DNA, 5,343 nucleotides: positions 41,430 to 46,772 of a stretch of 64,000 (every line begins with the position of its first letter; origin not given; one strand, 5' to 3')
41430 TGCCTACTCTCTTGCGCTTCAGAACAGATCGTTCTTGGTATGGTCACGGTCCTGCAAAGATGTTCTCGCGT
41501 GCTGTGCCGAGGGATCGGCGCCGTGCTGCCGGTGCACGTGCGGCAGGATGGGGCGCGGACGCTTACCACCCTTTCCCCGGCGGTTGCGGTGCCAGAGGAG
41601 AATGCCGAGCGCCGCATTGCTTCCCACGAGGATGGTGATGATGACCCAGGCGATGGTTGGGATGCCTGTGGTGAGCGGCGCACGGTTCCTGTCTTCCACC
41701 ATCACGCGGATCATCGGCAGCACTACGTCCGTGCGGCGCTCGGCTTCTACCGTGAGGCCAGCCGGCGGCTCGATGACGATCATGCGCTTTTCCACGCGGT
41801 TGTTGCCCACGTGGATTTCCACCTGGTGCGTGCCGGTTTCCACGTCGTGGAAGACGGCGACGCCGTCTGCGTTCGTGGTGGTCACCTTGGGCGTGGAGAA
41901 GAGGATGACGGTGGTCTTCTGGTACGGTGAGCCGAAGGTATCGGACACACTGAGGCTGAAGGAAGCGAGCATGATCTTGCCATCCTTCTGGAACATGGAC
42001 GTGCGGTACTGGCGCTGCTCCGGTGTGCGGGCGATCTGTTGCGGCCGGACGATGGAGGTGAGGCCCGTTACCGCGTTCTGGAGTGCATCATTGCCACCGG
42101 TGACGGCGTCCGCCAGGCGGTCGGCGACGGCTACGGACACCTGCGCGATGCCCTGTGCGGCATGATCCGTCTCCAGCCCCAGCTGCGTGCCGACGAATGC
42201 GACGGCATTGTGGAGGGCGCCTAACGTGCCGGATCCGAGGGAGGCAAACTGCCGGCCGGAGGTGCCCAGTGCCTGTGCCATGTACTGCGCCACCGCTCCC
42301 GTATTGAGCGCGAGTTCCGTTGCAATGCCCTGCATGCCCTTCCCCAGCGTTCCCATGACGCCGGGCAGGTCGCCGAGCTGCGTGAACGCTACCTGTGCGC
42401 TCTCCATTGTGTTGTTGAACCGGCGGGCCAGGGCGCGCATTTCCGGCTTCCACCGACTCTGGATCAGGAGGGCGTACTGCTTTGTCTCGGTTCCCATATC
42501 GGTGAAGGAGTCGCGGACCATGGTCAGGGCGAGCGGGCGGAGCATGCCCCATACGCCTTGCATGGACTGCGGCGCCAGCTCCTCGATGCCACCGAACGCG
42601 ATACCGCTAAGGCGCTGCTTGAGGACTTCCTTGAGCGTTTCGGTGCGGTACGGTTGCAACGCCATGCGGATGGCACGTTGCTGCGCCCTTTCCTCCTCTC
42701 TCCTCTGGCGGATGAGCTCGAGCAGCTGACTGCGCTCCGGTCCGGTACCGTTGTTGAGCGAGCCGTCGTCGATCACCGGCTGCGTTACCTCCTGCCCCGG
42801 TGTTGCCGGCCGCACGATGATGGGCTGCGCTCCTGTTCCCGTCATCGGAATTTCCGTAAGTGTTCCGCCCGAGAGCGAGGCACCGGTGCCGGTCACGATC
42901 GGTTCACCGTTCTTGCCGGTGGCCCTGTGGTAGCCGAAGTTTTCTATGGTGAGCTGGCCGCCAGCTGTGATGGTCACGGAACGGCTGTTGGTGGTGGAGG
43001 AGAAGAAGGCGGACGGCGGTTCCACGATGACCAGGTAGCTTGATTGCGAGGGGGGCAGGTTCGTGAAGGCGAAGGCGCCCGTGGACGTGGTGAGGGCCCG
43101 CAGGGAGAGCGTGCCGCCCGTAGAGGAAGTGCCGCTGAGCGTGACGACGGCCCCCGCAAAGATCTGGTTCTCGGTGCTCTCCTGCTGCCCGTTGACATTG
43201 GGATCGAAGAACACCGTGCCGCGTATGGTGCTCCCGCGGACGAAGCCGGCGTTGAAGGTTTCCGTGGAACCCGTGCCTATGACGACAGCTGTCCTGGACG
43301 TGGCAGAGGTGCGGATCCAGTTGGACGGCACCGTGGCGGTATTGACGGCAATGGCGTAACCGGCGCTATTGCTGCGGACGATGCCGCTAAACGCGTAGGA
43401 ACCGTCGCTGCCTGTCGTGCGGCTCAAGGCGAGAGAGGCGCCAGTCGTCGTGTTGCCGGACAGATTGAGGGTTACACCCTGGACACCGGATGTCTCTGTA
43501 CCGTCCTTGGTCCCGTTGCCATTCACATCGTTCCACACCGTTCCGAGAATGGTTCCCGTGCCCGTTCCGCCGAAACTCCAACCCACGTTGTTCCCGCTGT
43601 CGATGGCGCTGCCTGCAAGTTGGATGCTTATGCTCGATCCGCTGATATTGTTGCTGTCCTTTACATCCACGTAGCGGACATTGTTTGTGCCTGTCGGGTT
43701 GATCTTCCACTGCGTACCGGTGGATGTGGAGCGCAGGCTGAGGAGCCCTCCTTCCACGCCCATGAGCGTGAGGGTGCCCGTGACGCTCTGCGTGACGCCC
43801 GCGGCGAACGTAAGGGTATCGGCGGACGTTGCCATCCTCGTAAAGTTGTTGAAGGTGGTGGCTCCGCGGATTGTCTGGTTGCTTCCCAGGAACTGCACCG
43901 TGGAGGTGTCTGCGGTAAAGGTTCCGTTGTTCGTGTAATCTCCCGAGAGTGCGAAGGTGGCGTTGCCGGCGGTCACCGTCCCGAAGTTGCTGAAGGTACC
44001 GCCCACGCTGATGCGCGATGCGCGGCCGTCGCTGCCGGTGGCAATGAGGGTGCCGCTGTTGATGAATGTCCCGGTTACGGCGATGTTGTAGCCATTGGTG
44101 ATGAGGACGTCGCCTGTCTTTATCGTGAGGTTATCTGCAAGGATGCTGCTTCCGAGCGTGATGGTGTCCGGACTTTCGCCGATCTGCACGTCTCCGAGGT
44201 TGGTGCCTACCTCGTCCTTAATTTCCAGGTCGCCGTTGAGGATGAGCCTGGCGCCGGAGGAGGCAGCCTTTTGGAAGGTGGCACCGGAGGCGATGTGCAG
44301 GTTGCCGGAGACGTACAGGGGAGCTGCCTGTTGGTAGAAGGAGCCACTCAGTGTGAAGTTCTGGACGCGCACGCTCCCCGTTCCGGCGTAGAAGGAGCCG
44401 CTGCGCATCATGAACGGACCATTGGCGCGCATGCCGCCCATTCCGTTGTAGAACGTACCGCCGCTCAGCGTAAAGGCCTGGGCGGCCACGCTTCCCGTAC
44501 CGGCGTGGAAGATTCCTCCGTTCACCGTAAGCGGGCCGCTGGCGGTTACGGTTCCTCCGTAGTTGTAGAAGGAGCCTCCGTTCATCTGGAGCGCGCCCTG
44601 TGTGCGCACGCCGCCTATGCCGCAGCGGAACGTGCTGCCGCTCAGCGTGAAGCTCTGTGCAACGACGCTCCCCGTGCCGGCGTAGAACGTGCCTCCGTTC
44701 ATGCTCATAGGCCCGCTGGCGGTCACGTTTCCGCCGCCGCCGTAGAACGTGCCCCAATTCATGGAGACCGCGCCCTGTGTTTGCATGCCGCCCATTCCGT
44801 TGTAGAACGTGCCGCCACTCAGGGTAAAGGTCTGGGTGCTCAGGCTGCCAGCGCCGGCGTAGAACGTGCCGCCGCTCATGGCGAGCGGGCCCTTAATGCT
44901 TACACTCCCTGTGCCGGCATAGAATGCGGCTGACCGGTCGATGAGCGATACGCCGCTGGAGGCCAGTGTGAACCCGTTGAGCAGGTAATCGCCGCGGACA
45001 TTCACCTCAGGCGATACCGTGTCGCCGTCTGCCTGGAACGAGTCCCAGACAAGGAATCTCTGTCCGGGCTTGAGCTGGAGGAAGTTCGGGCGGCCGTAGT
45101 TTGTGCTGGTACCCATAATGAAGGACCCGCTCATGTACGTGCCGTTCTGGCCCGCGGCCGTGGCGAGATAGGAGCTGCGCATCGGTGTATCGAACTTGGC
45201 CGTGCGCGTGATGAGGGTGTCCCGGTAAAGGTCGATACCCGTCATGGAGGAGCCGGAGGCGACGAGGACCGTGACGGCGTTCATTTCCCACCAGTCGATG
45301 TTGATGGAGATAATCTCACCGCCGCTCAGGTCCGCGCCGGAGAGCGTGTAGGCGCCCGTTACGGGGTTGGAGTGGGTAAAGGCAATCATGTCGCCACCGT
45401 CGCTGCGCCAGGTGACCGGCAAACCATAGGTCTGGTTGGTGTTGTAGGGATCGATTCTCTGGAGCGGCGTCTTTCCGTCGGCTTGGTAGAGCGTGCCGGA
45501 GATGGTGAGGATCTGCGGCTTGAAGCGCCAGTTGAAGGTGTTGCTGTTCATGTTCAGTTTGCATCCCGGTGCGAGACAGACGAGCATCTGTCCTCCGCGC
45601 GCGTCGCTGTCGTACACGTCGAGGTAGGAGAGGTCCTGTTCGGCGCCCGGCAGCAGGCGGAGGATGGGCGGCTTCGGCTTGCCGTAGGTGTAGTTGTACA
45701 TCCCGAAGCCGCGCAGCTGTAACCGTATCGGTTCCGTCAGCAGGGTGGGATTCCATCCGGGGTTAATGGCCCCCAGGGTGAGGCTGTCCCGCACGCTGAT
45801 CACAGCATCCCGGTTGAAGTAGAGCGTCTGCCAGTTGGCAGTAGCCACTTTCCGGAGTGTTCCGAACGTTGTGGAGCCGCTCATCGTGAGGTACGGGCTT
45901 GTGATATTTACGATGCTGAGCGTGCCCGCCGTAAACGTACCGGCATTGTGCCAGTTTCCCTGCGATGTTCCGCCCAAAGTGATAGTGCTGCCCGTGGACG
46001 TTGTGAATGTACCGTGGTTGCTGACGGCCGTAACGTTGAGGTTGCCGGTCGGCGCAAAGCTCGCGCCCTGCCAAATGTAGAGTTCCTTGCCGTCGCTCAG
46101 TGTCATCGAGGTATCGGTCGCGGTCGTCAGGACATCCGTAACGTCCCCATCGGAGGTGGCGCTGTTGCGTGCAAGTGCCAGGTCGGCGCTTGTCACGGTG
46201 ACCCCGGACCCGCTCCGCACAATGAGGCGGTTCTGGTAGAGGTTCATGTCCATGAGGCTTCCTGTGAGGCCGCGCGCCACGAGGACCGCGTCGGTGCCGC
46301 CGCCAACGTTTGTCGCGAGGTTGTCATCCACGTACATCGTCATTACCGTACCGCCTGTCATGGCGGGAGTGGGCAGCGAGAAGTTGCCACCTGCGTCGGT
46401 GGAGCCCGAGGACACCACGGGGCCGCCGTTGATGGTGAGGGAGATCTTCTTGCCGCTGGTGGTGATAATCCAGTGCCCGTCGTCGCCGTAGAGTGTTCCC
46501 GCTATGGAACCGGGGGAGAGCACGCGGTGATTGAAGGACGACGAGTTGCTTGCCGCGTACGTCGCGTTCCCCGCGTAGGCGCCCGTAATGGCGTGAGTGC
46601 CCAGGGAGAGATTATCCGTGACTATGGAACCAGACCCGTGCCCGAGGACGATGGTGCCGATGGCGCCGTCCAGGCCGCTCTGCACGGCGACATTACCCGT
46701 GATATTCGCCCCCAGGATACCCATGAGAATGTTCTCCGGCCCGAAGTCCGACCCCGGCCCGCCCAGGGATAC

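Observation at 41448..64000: One uninterrupted ORF of more than 7,516 codons fills the last 22.5 kb and is still open at the window edge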

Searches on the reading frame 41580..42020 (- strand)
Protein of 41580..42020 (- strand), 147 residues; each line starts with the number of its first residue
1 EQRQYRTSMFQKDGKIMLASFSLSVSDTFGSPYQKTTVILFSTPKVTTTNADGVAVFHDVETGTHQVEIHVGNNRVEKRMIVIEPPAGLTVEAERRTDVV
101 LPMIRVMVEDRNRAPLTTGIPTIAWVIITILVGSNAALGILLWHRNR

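Call 97: find_related_loci(query=A6, collection=metagenome_contigs, flank=10000)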
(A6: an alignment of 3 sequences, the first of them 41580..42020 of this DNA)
Query A6 (147 aa) in metagenome_contigs; peptide patterns used: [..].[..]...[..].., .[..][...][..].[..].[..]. (x = any residue, [..] = any of these).
600 stretches matched a pattern (row limit reached: there are more); 10 encode a relative of the query (tblastn E <= 1e-3); 10 distinct loci.
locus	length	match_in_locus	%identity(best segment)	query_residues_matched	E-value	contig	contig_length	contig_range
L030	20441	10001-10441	59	1-147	6e-56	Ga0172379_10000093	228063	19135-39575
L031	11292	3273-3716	51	2-147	1e-53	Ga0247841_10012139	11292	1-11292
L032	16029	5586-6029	55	1-147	7e-52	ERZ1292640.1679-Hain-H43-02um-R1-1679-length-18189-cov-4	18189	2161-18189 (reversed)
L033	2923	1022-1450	45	4-147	5e-37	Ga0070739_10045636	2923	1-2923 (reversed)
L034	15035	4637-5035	43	3-138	9e-34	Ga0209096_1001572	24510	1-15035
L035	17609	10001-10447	38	3-147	2e-32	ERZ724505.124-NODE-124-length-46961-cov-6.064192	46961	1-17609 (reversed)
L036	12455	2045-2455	39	1-135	5e-29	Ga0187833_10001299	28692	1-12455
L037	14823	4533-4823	28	1-100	5e-10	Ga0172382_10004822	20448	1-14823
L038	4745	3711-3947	34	19-94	7e-6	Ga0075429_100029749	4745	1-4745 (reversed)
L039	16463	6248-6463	30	38-118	2e-5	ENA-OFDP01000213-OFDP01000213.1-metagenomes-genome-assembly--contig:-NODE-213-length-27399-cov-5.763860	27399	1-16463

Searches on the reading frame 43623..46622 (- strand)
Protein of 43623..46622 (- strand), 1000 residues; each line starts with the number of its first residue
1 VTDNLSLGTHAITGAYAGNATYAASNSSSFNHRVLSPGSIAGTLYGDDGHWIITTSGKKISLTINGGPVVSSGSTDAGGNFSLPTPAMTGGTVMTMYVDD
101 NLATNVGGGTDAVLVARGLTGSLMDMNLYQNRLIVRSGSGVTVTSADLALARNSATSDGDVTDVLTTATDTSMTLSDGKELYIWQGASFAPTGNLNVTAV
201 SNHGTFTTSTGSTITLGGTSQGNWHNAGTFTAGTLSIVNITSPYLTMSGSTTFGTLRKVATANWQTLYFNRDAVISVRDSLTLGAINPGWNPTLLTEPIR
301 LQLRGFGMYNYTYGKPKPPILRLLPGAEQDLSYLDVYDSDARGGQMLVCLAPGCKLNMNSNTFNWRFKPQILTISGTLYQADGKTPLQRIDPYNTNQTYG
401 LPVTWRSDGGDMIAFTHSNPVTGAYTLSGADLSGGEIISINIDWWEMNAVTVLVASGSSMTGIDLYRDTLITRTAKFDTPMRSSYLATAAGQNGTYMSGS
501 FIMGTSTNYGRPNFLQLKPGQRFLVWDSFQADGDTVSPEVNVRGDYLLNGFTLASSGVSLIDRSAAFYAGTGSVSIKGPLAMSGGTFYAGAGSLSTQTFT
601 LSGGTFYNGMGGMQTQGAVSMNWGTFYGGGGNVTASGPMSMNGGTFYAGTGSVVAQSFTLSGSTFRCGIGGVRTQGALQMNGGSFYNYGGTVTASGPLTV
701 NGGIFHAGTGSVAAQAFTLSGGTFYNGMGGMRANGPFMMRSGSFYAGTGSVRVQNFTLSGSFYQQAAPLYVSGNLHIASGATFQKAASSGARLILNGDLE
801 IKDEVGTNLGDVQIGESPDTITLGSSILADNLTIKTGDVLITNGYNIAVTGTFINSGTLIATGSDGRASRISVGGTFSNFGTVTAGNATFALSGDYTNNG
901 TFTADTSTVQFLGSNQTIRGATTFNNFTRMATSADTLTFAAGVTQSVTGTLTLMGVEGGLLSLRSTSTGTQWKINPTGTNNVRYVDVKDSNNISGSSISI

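Call 6: search_protein_families(library=pfam, proteins=[window:43623-46622:-], max_evalue=0.01)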
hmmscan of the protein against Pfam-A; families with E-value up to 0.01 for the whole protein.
window:43623-46622:- (1000 aa): 1 family
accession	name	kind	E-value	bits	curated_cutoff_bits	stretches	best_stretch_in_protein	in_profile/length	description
PF16640.11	Big_3_5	-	0.0031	18.5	35.5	1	3-30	56-83/88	Bacterial Ig-like domain (group 3)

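Call 31: search_protein_families(library=ncbifam, proteins=[window:43623-46622:-], max_evalue=0.01)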
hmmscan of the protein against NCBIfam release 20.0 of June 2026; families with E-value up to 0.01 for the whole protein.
window:43623-46622:- (1000 aa): 0 families

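Call 94: search_protein_families(library=phrogs, proteins=[window:43623-46622:-], max_evalue=0.001)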
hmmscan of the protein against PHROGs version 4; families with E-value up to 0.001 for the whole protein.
window:43623-46622:- (1000 aa): 0 families
